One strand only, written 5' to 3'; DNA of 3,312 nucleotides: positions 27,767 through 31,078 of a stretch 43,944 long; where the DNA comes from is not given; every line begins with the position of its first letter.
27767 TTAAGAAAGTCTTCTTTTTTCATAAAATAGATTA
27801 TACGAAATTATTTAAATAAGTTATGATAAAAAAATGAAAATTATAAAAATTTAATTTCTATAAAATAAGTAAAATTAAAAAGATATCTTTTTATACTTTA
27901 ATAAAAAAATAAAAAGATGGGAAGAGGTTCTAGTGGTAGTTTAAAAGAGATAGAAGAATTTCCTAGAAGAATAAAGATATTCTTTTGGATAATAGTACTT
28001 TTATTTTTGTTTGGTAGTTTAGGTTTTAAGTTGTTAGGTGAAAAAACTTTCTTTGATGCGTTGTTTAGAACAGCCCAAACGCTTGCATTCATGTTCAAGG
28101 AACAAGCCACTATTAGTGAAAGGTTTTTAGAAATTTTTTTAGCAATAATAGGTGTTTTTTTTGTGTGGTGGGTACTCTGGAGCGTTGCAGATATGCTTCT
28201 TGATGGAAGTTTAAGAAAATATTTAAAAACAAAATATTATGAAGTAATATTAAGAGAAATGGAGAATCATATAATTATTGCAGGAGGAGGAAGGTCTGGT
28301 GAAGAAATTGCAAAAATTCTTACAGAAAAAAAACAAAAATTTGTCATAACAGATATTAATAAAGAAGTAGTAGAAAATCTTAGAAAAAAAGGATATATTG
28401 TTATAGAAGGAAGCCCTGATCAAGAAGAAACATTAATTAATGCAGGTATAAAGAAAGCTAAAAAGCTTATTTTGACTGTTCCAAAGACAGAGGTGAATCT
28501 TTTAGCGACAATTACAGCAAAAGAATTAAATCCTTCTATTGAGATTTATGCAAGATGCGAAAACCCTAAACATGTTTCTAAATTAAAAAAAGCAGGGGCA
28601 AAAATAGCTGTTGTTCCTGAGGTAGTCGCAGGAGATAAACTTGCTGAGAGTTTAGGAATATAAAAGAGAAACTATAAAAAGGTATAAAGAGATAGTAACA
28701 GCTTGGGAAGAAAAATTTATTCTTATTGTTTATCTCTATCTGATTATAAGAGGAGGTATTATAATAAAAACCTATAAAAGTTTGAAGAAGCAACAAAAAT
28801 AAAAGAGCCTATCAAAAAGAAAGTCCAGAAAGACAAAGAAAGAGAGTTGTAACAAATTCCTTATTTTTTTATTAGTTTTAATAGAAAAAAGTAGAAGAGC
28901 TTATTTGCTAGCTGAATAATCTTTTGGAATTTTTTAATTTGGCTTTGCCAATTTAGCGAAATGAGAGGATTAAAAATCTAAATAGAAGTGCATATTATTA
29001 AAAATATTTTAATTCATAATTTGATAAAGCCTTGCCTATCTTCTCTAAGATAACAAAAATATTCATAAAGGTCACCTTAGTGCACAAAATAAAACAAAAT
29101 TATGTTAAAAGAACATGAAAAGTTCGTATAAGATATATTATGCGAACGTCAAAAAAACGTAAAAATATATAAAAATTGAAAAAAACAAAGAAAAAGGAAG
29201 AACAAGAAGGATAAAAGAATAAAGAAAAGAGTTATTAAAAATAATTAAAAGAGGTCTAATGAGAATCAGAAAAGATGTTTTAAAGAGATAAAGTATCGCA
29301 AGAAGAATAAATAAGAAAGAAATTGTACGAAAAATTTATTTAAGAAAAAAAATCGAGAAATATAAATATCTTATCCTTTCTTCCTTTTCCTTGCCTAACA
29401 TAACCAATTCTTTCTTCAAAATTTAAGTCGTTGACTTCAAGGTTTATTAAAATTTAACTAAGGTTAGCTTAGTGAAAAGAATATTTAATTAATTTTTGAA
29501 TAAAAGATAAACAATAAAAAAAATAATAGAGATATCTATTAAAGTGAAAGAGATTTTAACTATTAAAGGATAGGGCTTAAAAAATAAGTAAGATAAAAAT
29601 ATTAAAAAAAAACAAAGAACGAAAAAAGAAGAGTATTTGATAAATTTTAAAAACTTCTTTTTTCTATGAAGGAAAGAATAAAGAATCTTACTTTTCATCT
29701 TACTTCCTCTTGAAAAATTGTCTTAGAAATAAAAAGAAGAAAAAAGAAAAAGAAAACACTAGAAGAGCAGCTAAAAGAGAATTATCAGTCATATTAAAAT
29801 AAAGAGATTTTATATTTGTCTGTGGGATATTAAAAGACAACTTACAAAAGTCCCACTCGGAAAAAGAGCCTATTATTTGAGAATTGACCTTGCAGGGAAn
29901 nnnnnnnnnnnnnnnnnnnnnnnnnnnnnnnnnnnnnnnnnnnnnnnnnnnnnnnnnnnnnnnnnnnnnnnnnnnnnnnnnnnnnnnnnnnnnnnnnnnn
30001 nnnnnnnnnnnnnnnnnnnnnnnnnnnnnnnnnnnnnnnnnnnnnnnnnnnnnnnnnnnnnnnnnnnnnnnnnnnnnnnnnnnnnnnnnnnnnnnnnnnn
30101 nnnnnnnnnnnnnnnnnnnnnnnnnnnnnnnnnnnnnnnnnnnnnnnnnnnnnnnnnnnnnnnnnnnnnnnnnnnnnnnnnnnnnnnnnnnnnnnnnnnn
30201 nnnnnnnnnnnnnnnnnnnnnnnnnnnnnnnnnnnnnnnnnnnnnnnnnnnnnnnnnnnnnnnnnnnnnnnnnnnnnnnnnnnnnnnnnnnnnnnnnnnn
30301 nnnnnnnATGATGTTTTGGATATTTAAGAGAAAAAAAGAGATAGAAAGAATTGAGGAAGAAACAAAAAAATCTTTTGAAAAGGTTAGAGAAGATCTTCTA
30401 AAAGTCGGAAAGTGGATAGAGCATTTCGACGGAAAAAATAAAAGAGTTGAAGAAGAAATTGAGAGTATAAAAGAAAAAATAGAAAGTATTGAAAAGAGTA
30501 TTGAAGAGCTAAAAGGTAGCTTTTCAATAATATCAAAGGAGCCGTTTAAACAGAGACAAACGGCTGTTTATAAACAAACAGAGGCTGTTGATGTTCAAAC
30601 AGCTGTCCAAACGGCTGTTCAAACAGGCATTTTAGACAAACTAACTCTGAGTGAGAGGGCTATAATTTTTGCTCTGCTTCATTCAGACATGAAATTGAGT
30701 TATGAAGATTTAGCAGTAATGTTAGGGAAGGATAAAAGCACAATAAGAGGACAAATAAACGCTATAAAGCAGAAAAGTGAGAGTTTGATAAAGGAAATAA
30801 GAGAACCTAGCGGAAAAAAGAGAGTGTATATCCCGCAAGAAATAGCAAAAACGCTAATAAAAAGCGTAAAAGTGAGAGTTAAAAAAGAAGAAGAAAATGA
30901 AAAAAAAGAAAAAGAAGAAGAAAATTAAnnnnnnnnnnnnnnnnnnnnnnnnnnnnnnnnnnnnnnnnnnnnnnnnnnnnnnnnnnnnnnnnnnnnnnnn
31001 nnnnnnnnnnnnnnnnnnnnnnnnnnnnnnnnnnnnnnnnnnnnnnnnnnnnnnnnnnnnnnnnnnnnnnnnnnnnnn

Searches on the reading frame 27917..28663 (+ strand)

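Call 28: search_protein_families(library=pfam, proteins=[window:27917-28663:+], max_evalue=0.001)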
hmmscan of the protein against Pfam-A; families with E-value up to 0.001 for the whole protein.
window:27917-28663:+ (248 aa): 1 family
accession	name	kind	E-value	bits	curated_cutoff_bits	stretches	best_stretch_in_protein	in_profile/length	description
PF02254.24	TrkA_N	-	5.4e-30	104.5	23.8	1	119-234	1-116/116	TrkA-N domain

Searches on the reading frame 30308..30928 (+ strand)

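Call 28: search_protein_families(library=pfam, proteins=[window:30308-30928:+], max_evalue=0.001)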
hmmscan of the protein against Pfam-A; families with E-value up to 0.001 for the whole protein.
window:30308-30928:+ (206 aa): 1 family
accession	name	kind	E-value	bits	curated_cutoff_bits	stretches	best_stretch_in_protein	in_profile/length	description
PF13936.12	HTH_38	-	3e-05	24.1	27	1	111-146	4-37/44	Helix-turn-helix domain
